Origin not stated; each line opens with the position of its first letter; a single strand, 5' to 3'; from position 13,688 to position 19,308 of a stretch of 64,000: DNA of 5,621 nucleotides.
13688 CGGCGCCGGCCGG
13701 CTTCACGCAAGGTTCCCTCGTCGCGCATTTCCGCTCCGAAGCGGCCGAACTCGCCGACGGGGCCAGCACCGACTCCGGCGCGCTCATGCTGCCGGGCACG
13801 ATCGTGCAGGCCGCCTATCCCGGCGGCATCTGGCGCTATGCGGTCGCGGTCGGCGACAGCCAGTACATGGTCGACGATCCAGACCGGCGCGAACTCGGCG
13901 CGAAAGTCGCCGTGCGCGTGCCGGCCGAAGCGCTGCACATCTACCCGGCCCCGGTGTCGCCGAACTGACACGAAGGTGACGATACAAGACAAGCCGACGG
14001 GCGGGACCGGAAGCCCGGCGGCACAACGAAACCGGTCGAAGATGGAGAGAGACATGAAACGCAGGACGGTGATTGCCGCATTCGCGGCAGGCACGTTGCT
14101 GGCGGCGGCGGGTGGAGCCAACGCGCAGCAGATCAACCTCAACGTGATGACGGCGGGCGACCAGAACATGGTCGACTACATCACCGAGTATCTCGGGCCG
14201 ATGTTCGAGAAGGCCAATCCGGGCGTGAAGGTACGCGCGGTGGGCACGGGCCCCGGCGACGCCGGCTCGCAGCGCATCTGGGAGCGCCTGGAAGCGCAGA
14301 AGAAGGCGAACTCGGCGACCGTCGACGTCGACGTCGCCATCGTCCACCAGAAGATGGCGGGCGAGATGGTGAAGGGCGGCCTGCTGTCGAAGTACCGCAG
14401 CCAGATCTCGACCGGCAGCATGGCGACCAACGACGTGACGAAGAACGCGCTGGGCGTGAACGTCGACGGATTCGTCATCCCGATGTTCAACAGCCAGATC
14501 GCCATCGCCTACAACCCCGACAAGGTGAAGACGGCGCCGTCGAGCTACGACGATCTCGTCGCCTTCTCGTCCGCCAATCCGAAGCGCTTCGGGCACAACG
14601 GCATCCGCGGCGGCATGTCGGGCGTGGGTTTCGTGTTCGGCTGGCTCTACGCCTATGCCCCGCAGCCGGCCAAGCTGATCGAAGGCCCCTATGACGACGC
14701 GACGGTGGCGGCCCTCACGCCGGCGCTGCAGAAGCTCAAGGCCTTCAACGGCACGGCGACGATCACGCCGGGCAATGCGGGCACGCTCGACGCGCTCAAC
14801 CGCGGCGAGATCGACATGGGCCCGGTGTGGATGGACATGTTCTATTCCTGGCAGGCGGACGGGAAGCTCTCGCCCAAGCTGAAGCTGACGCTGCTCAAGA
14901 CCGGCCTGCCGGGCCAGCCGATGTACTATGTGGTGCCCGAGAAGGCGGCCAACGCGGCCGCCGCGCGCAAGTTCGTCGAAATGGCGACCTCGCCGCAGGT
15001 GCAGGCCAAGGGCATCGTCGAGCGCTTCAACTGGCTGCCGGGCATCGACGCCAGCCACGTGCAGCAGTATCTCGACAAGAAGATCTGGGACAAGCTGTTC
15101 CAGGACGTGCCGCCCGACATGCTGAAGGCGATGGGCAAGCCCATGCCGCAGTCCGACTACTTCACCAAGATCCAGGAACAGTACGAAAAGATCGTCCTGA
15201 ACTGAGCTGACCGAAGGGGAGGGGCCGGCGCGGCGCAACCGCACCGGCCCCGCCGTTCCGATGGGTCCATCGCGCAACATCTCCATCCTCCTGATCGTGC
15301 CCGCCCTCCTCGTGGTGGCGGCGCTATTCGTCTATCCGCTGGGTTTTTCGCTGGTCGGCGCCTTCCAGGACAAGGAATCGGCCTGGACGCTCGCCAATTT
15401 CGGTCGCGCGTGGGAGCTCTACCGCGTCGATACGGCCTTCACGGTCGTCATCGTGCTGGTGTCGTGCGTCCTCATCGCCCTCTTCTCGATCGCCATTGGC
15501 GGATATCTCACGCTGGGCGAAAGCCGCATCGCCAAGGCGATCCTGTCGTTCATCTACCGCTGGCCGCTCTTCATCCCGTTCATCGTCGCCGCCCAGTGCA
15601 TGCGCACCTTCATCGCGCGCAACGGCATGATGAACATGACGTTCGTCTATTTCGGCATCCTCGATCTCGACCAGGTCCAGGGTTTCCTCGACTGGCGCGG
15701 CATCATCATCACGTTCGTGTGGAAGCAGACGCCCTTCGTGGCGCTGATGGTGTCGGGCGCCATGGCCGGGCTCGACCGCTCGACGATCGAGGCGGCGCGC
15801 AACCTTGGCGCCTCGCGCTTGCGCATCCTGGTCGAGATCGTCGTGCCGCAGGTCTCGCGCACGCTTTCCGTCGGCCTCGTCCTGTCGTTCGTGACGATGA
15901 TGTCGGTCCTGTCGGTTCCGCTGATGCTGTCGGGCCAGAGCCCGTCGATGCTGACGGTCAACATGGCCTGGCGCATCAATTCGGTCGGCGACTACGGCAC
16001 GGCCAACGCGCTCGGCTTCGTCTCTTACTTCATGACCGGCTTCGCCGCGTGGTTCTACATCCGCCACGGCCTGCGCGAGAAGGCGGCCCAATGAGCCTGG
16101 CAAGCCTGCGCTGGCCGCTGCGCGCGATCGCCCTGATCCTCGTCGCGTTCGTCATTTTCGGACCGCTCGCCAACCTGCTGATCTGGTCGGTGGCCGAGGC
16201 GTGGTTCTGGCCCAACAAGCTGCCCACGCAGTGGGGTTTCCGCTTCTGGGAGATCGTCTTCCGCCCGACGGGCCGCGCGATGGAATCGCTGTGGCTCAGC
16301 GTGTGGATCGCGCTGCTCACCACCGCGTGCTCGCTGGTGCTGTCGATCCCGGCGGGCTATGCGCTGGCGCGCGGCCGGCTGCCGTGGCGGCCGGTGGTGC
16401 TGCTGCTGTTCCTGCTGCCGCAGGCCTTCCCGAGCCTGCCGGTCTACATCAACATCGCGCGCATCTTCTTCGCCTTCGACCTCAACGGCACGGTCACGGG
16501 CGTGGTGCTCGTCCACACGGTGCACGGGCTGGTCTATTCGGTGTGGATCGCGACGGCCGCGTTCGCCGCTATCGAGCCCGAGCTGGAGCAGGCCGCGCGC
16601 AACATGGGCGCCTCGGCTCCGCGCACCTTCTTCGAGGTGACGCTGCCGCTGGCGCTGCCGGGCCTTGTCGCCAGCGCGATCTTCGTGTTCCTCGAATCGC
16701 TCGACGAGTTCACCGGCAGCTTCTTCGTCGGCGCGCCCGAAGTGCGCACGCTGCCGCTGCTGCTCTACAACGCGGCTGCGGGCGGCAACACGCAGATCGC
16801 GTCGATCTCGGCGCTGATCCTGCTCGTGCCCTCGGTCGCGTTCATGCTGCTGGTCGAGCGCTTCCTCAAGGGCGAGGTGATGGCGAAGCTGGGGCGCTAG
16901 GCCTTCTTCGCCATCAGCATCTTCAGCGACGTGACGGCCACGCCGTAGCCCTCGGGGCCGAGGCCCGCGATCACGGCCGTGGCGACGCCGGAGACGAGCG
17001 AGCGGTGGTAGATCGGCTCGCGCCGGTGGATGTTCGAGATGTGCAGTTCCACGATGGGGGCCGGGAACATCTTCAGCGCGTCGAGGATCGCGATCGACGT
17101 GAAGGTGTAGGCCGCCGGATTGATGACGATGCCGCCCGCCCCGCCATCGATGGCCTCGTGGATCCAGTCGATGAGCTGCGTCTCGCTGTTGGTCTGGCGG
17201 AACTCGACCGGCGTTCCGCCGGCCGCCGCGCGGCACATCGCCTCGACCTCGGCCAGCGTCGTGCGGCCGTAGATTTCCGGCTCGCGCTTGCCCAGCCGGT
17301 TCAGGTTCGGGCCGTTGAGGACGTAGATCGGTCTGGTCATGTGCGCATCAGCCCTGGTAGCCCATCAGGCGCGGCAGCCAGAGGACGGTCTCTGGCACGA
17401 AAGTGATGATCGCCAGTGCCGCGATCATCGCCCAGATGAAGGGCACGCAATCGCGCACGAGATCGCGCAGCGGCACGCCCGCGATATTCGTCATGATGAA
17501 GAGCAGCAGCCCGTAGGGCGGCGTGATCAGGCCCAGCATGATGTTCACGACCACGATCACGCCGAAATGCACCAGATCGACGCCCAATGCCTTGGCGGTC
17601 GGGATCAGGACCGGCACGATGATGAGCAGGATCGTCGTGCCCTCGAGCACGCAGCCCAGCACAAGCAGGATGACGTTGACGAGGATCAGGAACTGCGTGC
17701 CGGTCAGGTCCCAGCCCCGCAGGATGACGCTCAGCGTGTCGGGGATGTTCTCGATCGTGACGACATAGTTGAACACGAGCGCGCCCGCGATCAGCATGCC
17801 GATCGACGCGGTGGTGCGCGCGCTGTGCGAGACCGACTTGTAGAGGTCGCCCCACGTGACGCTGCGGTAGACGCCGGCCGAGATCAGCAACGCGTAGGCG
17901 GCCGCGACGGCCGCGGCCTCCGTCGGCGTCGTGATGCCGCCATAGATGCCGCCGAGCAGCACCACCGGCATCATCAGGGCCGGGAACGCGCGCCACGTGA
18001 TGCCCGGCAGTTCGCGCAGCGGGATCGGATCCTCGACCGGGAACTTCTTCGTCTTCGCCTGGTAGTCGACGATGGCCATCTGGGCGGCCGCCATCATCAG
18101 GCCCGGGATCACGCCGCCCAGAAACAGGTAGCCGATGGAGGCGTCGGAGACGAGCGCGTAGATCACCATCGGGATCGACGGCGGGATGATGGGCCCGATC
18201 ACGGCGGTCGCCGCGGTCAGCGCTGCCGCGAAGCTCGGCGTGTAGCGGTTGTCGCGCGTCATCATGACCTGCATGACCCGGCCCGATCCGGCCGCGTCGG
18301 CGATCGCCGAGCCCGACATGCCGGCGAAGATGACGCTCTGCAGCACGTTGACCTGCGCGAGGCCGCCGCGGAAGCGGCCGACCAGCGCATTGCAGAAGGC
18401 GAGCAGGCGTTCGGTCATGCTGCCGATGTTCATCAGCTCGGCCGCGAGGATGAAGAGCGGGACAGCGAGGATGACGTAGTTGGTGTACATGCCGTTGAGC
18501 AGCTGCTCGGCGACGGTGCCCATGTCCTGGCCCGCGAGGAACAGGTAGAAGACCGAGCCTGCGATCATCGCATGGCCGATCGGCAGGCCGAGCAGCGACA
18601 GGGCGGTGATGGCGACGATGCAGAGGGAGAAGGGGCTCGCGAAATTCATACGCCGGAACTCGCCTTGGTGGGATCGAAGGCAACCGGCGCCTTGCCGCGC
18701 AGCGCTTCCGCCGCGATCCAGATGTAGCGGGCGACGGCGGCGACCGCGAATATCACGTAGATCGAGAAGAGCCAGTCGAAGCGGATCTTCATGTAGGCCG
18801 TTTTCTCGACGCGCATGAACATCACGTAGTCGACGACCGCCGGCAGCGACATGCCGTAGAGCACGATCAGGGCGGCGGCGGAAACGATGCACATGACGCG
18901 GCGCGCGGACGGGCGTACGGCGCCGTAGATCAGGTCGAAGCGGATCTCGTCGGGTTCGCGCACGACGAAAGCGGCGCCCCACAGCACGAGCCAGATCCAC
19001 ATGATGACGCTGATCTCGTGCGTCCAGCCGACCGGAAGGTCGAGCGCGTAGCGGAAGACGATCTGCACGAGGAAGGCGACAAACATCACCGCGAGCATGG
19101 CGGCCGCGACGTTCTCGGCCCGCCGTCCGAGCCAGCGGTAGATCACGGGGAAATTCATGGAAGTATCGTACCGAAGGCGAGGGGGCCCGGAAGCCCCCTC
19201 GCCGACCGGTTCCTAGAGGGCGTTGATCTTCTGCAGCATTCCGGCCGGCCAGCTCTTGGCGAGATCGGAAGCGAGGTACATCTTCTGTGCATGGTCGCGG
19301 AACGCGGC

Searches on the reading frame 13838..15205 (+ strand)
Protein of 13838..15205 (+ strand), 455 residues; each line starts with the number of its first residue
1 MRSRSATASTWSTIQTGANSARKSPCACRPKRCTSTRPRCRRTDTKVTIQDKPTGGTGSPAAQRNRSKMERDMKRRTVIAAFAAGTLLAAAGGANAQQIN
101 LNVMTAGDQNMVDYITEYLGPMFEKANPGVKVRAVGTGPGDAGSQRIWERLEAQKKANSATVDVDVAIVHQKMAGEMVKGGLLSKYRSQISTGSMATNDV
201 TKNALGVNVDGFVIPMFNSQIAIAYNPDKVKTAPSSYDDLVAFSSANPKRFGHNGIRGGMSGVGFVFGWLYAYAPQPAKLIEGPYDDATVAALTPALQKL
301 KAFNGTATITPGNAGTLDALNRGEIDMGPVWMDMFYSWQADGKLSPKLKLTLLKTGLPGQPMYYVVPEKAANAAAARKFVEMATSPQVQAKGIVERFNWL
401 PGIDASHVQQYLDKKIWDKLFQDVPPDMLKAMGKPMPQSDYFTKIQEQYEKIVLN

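Call 10: search_protein_families(library=pfam, proteins=[window:13838-15205:+], max_evalue=0.00001)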
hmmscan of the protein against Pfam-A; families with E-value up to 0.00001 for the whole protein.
window:13838-15205:+ (455 aa): 3 families
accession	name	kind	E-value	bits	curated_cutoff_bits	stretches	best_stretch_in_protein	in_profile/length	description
PF01547.30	SBP_bac_1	-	1.4e-19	71.7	26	1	111-390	4-307/307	Bacterial extracellular solute-binding protein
PF13416.11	SBP_bac_8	-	1.5e-19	71.3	27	1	122-392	5-252/279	Bacterial extracellular solute-binding protein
PF13531.11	SBP_bac_11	-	6.8e-09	36.3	25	1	115-390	13-219/227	Bacterial extracellular solute-binding protein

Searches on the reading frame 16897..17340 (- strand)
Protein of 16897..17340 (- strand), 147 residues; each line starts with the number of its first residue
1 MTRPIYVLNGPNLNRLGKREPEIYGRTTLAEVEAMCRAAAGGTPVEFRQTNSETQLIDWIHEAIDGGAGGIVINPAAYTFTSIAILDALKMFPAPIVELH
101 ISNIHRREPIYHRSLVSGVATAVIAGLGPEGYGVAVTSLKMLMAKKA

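Call 10: search_protein_families(library=pfam, proteins=[window:16897-17340:-], max_evalue=0.00001)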
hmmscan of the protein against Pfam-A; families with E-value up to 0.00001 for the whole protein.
window:16897-17340:- (147 aa): 1 family
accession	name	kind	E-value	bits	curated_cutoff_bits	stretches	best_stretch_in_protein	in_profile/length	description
PF01220.24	DHquinase_II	-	9.6e-51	171.6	23.3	1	5-139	2-137/138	Dehydroquinase class II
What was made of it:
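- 16897..17340 (-): aroQ, type II 3-dehydroquinate dehydratase (last gene of the operon). Pfam DHquinase_II 9.6e-51 (call 10).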

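Call 41: search_protein_families(library=ncbifam, proteins=[window:16897-17340:-], max_evalue=0.00001)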
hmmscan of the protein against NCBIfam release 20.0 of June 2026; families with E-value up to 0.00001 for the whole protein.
window:16897-17340:- (147 aa): 5 families
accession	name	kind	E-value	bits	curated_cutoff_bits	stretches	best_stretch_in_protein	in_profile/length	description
NF003806.0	PRK05395.1-3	subfamily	1.8e-56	189.7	171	1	1-145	1-146/149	type II 3-dehydroquinate dehydratase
NF003807.0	PRK05395.1-4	subfamily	5.5e-53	178.5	130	1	4-142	5-144/148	type II 3-dehydroquinate dehydratase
TIGR01088.1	aroQ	equivalog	4.1e-48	162.6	169.85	1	5-139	2-137/141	type II 3-dehydroquinate dehydratase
NF003805.0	PRK05395.1-2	subfamily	1.8e-46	157.3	146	1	5-144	4-144/147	type II 3-dehydroquinate dehydratase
NF003804.0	PRK05395.1-1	subfamily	1.2e-44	151.6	195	1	4-139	6-143/151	type II 3-dehydroquinate dehydratase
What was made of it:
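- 16897..17340 (-): NCBIfam NF003806, 189.7 bits against a cut-off of 171 (call 41).
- Closest known: CsiR. Different: The context is dctPQM-aroQ, not a csiD/gab-type operon (calls 10, 41).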

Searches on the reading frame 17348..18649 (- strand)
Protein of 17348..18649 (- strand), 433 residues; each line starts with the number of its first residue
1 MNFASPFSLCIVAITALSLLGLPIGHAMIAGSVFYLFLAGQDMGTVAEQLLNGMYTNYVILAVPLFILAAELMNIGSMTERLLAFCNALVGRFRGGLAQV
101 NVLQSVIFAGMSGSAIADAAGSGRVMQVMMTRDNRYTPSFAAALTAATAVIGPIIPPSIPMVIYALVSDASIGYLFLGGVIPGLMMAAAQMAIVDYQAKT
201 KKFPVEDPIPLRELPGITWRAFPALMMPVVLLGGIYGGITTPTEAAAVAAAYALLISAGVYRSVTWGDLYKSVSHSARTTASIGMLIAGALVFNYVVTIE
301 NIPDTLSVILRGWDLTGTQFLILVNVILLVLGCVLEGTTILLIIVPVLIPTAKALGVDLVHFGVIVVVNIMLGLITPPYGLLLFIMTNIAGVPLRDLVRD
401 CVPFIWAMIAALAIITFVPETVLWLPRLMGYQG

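Call 10: search_protein_families(library=pfam, proteins=[window:17348-18649:-], max_evalue=0.00001)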
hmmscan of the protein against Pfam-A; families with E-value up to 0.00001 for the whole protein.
window:17348-18649:- (433 aa): 1 family
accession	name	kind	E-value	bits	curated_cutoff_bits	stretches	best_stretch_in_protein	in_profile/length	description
PF06808.19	DctM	-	8.9e-109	364.5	23.8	1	12-420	2-412/413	Tripartite ATP-independent periplasmic transporter, DctM component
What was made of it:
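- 17348..18649 (-): dctM, TRAP large membrane subunit (start overlaps the dctQ stop as ATGA). Pfam DctM 8.9e-109 (call 10).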

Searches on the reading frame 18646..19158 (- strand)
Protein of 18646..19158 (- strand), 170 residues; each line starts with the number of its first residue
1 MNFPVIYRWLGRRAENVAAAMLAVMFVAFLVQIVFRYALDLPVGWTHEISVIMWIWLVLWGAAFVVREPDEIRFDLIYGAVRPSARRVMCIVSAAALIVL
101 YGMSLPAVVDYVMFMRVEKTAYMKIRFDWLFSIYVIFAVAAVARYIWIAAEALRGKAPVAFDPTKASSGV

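Call 10: search_protein_families(library=pfam, proteins=[window:18646-19158:-], max_evalue=0.00001)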
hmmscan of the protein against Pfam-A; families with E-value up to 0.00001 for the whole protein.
window:18646-19158:- (170 aa): 1 family
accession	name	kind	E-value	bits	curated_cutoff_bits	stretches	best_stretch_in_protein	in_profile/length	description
PF04290.18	DctQ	-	3.4e-14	53.3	28.3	1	25-153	1-130/132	Tripartite ATP-independent periplasmic transporters, DctQ component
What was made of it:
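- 18646..19158 (-): dctQ, TRAP small membrane subunit. Pfam DctQ 3.4e-14 (call 10).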
